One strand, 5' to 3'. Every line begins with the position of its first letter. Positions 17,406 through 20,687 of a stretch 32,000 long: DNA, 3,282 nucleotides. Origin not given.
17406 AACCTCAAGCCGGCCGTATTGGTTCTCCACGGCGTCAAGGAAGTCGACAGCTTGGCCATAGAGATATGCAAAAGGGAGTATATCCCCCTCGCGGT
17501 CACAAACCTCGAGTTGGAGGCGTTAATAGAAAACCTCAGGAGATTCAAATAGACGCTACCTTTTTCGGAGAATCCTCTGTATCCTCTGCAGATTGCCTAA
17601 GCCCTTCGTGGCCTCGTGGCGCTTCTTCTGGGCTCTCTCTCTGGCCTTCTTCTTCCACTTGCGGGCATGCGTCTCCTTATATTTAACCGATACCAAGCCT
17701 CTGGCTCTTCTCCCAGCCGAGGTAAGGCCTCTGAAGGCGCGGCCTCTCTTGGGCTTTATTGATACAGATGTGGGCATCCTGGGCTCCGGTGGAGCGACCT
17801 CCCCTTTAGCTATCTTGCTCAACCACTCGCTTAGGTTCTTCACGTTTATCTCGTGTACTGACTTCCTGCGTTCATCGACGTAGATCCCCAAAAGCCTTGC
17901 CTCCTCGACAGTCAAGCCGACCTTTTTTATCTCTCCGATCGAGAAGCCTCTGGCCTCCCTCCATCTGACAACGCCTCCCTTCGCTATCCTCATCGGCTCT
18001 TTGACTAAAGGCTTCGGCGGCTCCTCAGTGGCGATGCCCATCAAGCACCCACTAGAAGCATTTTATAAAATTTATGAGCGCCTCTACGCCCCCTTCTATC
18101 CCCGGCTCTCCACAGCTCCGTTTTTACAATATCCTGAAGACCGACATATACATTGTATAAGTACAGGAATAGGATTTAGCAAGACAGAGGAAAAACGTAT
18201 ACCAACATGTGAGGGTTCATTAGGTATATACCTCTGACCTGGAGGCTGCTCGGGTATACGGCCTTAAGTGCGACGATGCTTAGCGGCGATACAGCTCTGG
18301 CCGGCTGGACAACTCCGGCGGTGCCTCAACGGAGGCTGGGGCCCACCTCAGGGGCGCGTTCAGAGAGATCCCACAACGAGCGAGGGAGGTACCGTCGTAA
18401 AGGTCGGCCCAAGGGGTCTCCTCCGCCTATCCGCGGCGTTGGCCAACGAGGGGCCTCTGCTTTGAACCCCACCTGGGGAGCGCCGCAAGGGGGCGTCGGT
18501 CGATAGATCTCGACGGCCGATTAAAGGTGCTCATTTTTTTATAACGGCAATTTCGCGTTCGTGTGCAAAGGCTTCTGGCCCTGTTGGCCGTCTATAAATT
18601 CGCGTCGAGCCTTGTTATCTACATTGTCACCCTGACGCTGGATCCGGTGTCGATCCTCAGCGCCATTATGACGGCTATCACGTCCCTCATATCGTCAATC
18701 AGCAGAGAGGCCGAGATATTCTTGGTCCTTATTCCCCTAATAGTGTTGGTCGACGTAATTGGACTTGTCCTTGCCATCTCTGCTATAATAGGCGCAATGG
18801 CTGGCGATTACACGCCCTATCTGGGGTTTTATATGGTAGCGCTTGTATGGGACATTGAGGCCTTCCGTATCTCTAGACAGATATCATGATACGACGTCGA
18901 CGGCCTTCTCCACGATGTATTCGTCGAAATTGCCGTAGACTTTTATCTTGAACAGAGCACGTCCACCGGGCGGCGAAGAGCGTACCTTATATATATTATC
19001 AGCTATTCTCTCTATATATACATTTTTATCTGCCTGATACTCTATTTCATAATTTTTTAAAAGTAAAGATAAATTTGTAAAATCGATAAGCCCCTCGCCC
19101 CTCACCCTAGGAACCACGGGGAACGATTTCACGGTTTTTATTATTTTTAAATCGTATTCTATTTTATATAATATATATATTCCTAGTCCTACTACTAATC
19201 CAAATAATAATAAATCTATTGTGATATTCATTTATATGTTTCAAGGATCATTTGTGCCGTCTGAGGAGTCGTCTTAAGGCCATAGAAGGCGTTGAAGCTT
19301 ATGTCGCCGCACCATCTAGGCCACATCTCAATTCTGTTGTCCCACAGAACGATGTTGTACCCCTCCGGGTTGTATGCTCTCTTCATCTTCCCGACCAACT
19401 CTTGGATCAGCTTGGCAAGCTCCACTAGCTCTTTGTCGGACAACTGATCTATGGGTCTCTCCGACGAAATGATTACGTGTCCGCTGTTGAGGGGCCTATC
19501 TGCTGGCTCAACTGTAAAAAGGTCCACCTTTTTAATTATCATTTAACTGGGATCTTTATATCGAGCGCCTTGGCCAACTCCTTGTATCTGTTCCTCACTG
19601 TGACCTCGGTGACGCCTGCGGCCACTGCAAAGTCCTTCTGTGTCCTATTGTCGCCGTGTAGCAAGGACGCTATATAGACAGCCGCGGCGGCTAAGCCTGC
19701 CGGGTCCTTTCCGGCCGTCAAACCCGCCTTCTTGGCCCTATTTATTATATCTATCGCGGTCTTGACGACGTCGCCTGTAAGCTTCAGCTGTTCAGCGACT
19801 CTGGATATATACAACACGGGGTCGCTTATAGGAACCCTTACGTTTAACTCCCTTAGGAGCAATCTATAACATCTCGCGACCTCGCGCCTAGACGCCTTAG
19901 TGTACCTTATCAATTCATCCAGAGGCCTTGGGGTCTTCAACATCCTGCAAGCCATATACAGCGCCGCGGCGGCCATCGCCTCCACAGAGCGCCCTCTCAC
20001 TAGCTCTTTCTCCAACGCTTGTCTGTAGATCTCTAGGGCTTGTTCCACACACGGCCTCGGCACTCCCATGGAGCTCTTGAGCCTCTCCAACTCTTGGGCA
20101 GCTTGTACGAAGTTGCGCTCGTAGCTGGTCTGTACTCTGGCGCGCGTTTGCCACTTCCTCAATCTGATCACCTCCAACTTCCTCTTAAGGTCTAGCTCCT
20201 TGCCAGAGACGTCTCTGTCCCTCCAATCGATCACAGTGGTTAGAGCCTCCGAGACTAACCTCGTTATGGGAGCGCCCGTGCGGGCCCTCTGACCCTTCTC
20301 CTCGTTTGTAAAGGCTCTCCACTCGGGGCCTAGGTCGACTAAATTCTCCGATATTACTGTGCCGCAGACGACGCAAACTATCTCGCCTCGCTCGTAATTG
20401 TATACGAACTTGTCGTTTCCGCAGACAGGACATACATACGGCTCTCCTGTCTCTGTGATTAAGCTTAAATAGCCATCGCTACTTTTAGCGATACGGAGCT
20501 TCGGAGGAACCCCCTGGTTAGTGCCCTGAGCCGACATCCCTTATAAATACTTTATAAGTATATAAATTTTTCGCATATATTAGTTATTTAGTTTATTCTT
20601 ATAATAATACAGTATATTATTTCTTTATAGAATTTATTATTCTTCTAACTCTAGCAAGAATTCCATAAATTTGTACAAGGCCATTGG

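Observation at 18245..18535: About 290-nt GC-rich structured RNA locus with RNase P-like motifs but an unconventional layout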

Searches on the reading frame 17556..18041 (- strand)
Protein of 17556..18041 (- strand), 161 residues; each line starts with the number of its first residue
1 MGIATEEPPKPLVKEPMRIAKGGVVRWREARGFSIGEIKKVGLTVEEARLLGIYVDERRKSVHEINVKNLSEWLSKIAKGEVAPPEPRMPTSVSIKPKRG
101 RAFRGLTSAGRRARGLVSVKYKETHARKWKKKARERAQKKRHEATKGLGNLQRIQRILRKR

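Call 15: find_related_loci(query=window:17556-18041:-, collection=genome_contigs, flank=3000)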
Query window:17556-18041:- (161 aa) in genome_contigs; peptide patterns used: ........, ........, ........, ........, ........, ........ (x = any residue, [..] = any of these).
175 stretches matched a pattern; 3 encode a relative of the query (tblastn E <= 1e-3); 3 distinct loci.
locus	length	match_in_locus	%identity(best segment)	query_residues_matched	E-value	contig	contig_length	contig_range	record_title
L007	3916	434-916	72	1-161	2e-77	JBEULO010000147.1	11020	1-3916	MAG: Thermoproteus sp. isolate KC_019 contig147, whole genome shotgun sequence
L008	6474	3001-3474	70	4-161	2e-72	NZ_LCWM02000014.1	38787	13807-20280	Thermoproteus sp. CP80 NODE_58_length_38787_cov_164.985_ID_1682768, whole genome shotgun sequence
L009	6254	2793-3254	72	8-161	2e-69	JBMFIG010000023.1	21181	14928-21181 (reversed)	MAG: Thermoproteus sp. isolate KM4324-17 NODE_23_length_21181_cov_14.671768, whole genome shotgun sequence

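Call 27: find_homologous_proteins(query=window:17556-18041:-, max_evalue=1e-20)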
Query window:17556-18041:- (161 aa): 70 proteins with E <= 1e-20 among 188 candidates.
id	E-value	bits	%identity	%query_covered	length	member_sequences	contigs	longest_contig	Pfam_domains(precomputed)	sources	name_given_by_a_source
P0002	1.6e-95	336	99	100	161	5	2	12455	PF01294.24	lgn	-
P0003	4.6e-73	263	76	100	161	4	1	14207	PF01294.24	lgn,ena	-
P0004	2.1e-70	254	73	96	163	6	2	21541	PF00827.23,PF01294.24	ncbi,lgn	ncbi:MAG: ribosomal protein L13e [Thermoproteus sp.]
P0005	1.0e-69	252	73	100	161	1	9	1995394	PF01294.24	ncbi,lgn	ncbi:MAG: ribosomal protein L13e [Thermoproteus sp.]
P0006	2.2e-69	251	72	100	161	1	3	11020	PF01294.24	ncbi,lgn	ncbi:MAG: ribosomal protein L13e [Thermoproteus sp.]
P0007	6.9e-68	246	73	96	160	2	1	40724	PF01294.24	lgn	-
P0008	1.0e-65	239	70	98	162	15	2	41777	PF01294.24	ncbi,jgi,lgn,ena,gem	jgi:large subunit ribosomal protein L13e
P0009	5.6e-59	217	69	94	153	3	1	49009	PF01294.24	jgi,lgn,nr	jgi:large subunit ribosomal protein L13e|nr:MAG: 50S ribosomal protein L13 [Thermoproteus sp. AZ2]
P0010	1.6e-55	206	64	97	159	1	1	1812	PF01294.24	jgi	jgi:large subunit ribosomal protein L13e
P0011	1.9e-55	205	65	95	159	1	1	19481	PF01294.24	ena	-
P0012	8.6e-55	203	64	95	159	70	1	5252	PF01294.24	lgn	-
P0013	6.0e-54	201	63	93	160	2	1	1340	PF00827.23,PF01294.24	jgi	jgi:large subunit ribosomal protein L13e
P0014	2.1e-53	199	62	94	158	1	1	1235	PF00827.23,PF01294.24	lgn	-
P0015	3.7e-53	198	62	96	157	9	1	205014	PF01294.24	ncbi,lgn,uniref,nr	ncbi:ribosomal protein L13e [Pyrobaculum sp. 3827-6]|uniref:ribosomal protein L13e n=1 Tax=Pyrobacul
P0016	5.0e-53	198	62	93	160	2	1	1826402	PF00827.23,PF01294.24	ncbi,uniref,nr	ncbi:LSU ribosomal protein L13E [Pyrobaculum islandicum DSM 4184]|uniref:Large ribosomal subunit pro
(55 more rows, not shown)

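Call 28: find_encoding_contigs(protein=P0003, flank=3000, max_places=3)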
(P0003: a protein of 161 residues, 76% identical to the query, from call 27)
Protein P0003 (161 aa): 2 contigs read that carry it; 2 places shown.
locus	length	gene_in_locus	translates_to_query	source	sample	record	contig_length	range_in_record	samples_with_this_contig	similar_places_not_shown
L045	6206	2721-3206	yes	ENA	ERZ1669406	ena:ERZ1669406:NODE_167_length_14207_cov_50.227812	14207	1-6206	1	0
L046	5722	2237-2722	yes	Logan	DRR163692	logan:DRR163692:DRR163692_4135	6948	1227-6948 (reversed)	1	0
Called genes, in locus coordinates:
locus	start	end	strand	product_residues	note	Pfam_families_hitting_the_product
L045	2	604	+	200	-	?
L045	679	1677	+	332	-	PF08271:Zn_Ribbon_TF, PF00134:Cyclin_N (faint), PF00382:TFIIB, PF02984:Cyclin_C (faint), PF00382:TFIIB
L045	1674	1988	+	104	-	-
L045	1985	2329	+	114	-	-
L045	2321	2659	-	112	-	-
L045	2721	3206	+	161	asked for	PF01294:Ribosomal_L13e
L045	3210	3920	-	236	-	PF12844:HTH_19 (weak), PF13560:HTH_31, PF01381:HTH_3 (weak)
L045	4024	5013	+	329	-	-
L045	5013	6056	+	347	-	PF04123:DUF373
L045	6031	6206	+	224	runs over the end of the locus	PF01170:UPF0020, PF08241:Methyltransf_11 (weak), PF13649:Methyltransf_25 (weak)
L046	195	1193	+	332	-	PF08271:Zn_Ribbon_TF, PF00134:Cyclin_N (faint), PF00382:TFIIB, PF02984:Cyclin_C (faint), PF00382:TFIIB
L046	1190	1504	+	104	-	-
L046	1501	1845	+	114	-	-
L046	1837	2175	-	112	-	-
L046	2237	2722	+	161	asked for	PF01294:Ribosomal_L13e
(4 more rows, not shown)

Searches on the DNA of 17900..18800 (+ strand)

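Call 4: search_rna_families(source=window, start=18150, end=18620, threshold=evalue, max_evalue=10, show_alignments=6)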
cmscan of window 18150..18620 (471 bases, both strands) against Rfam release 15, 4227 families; matches with E-value up to 10: 1.
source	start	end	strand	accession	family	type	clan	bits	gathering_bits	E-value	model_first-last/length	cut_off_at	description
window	18409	18550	-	RF02206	WT1-AS_4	Gene; lncRNA;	-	12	60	6.4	1-134/134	no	WT1 antisense RNA conserved region 4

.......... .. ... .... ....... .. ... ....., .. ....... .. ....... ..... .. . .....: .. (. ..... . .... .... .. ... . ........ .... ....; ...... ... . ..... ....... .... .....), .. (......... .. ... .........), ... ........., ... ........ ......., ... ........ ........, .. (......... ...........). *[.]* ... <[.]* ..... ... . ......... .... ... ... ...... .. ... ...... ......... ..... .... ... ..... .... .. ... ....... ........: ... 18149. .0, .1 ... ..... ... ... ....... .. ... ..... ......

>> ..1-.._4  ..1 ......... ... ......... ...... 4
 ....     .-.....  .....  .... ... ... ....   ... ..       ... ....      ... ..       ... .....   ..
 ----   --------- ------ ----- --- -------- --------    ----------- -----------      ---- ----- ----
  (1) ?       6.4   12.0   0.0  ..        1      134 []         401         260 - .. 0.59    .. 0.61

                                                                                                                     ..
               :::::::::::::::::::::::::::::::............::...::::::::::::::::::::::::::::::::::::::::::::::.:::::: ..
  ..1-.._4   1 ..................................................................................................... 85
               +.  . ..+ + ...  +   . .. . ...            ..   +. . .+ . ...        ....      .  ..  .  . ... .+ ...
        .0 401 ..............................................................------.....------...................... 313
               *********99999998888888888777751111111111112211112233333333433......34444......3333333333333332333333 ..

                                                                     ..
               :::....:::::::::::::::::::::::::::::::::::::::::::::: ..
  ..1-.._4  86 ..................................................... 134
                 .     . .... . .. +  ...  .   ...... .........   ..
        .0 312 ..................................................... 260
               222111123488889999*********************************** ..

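Call 34: search_with_rna_model(model_id=R1, source=window, start=17900, end=18800, filters=off, max_evalue=10, show_alignments=4)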
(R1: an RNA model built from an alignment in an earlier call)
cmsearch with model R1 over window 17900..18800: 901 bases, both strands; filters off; matches with E-value up to 10: 10.
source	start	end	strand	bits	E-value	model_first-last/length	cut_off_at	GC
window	18340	18489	+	5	0.79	1-140/140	no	0.67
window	17962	18018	-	4.6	0.99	1-140/140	no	0.54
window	18302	18371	-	4.6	1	1-140/140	no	0.7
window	18416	18495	-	4.5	1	1-140/140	no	0.71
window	18628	18659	-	3.2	2.2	1-140/140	no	0.62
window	18572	18611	-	2.2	3.9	1-140/140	no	0.57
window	18120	18181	-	2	4.4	1-140/140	no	0.32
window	18285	18307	+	1.2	6.6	1-140/140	no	0.7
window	18223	18244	+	1.2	6.6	1-140/140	no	0.5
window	18039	18082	-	1.1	7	1-140/140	no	0.39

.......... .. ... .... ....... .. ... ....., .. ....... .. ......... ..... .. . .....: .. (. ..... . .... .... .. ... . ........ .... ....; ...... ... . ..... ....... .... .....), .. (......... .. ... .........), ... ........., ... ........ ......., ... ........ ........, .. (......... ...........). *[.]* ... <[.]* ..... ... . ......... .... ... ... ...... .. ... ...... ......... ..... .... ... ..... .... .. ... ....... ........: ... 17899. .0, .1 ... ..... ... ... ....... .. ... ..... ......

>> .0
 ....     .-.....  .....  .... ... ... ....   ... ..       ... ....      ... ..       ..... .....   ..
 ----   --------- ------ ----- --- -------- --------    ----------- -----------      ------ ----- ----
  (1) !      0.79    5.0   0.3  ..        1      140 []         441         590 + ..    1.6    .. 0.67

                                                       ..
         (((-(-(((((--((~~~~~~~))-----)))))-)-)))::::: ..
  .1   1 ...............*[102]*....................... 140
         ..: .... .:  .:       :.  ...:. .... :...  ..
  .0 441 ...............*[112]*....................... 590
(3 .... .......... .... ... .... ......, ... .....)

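Call 40: search_dna_similar(query=window:18064-18545:+, collection=phages, mode=distant, max_evalue=0.01, max_rows=10)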
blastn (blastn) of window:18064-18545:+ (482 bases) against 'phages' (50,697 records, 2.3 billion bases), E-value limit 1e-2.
No match.

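Call 41: search_dna_similar(query=window:18064-18545:+, collection=plasmids, mode=distant, max_evalue=0.01, max_rows=10)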
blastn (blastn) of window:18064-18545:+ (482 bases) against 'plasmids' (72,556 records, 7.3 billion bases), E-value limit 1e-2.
No match.

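Call 63: search_rna_families(source=window, start=18380, end=18540, threshold=evalue, max_evalue=10, show_alignments=3)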
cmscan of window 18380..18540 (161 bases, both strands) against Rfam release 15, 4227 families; matches with E-value up to 10: 2.
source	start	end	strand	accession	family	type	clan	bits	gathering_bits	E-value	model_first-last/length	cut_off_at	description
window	18409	18453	-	RF02206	WT1-AS_4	Gene; lncRNA;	-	13.8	60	0.85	90-134/134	no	WT1 antisense RNA conserved region 4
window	18380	18448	-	RF02916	atpB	Cis-reg;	-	11.4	37.4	1.4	1-68/128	3'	atpB RNA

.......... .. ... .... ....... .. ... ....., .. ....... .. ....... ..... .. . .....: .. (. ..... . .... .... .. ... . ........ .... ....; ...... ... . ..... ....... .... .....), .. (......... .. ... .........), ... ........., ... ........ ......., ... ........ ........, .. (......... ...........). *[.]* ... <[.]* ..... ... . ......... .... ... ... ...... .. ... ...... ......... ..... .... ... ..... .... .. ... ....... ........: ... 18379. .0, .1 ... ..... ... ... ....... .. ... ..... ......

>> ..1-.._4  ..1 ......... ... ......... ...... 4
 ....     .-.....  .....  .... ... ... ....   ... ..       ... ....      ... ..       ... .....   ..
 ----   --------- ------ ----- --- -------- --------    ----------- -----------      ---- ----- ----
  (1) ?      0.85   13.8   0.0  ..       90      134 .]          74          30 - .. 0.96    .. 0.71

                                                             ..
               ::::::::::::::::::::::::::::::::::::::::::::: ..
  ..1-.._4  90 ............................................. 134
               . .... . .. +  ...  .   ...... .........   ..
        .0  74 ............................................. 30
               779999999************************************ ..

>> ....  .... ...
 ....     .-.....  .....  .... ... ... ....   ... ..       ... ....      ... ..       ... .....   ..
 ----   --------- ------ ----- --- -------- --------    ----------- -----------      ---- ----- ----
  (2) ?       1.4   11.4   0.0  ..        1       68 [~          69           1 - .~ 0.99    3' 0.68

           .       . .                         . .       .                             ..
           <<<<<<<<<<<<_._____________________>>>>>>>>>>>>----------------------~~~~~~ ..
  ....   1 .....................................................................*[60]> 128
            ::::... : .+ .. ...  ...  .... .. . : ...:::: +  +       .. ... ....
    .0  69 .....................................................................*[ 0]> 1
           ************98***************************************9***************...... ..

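Call 64: search_rna_families(source=window, start=18060, end=18395, threshold=evalue, max_evalue=10, show_alignments=3)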
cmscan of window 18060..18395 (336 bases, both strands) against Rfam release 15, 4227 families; matches with E-value up to 10: 0.
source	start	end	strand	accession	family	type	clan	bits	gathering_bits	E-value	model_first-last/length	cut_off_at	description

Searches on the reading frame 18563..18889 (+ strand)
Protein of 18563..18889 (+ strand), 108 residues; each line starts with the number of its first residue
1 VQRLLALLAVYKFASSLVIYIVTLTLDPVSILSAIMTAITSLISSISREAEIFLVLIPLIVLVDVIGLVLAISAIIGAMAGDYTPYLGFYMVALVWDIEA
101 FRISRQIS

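Call 26: find_homologous_proteins(query=window:18563-18889:+, max_evalue=0.001)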
Query window:18563-18889:+ (108 aa): 1 proteins with E <= 0.001 among 64 candidates.
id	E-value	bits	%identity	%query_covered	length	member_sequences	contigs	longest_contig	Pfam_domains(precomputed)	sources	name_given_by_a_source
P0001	4.3e-50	186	99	94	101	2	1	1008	-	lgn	-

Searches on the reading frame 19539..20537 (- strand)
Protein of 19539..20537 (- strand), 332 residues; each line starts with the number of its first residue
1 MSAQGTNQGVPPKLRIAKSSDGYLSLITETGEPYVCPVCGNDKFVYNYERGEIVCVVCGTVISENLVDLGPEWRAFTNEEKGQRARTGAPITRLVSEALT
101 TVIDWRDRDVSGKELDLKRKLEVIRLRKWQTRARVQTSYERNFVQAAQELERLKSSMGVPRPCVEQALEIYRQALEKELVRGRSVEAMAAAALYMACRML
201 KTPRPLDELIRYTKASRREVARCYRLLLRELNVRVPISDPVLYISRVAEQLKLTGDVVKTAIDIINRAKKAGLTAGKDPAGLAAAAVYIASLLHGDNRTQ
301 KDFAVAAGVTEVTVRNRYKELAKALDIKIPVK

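Call 14: find_encoding_contigs(protein=window:19539-20537:-, flank=4000, max_places=6)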
Protein window:19539-20537:- (332 aa): 7 contigs read that carry it; 6 places shown.
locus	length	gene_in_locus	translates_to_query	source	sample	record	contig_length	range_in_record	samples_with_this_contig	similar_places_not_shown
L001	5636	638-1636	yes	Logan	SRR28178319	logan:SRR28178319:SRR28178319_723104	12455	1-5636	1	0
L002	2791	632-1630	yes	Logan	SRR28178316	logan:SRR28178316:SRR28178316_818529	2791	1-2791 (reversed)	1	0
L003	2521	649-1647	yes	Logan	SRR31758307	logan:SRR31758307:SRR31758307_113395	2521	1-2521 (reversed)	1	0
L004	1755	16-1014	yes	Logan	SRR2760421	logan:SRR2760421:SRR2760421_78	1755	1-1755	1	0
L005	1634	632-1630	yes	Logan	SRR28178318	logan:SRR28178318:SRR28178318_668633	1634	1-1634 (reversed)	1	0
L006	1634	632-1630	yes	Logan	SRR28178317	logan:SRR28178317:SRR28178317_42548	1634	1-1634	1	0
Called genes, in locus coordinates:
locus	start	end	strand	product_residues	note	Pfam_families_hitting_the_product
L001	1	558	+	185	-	?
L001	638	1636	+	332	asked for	PF08271:Zn_Ribbon_TF, PF00134:Cyclin_N (faint), PF00382:TFIIB, PF02984:Cyclin_C (faint), PF00382:TFIIB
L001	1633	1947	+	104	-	-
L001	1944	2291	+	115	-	-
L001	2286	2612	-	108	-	-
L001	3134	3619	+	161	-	PF01294:Ribosomal_L13e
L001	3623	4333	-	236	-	PF12844:HTH_19 (weak), PF13560:HTH_31, PF01381:HTH_3 (weak)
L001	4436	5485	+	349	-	-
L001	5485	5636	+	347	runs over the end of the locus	PF04123:DUF373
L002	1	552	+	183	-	?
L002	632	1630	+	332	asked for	PF08271:Zn_Ribbon_TF, PF00134:Cyclin_N (faint), PF00382:TFIIB, PF02984:Cyclin_C (faint), PF00382:TFIIB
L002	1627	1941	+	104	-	-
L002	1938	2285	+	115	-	-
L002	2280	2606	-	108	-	-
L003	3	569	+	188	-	?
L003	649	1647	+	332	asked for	PF08271:Zn_Ribbon_TF, PF00134:Cyclin_N (faint), PF00382:TFIIB, PF02984:Cyclin_C (faint), PF00382:TFIIB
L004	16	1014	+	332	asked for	PF08271:Zn_Ribbon_TF, PF00134:Cyclin_N (faint), PF00382:TFIIB, PF02984:Cyclin_C (faint), PF00382:TFIIB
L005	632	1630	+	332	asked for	PF08271:Zn_Ribbon_TF, PF00134:Cyclin_N (faint), PF00382:TFIIB, PF02984:Cyclin_C (faint), PF00382:TFIIB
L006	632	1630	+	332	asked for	PF08271:Zn_Ribbon_TF, PF00134:Cyclin_N (faint), PF00382:TFIIB, PF02984:Cyclin_C (faint), PF00382:TFIIB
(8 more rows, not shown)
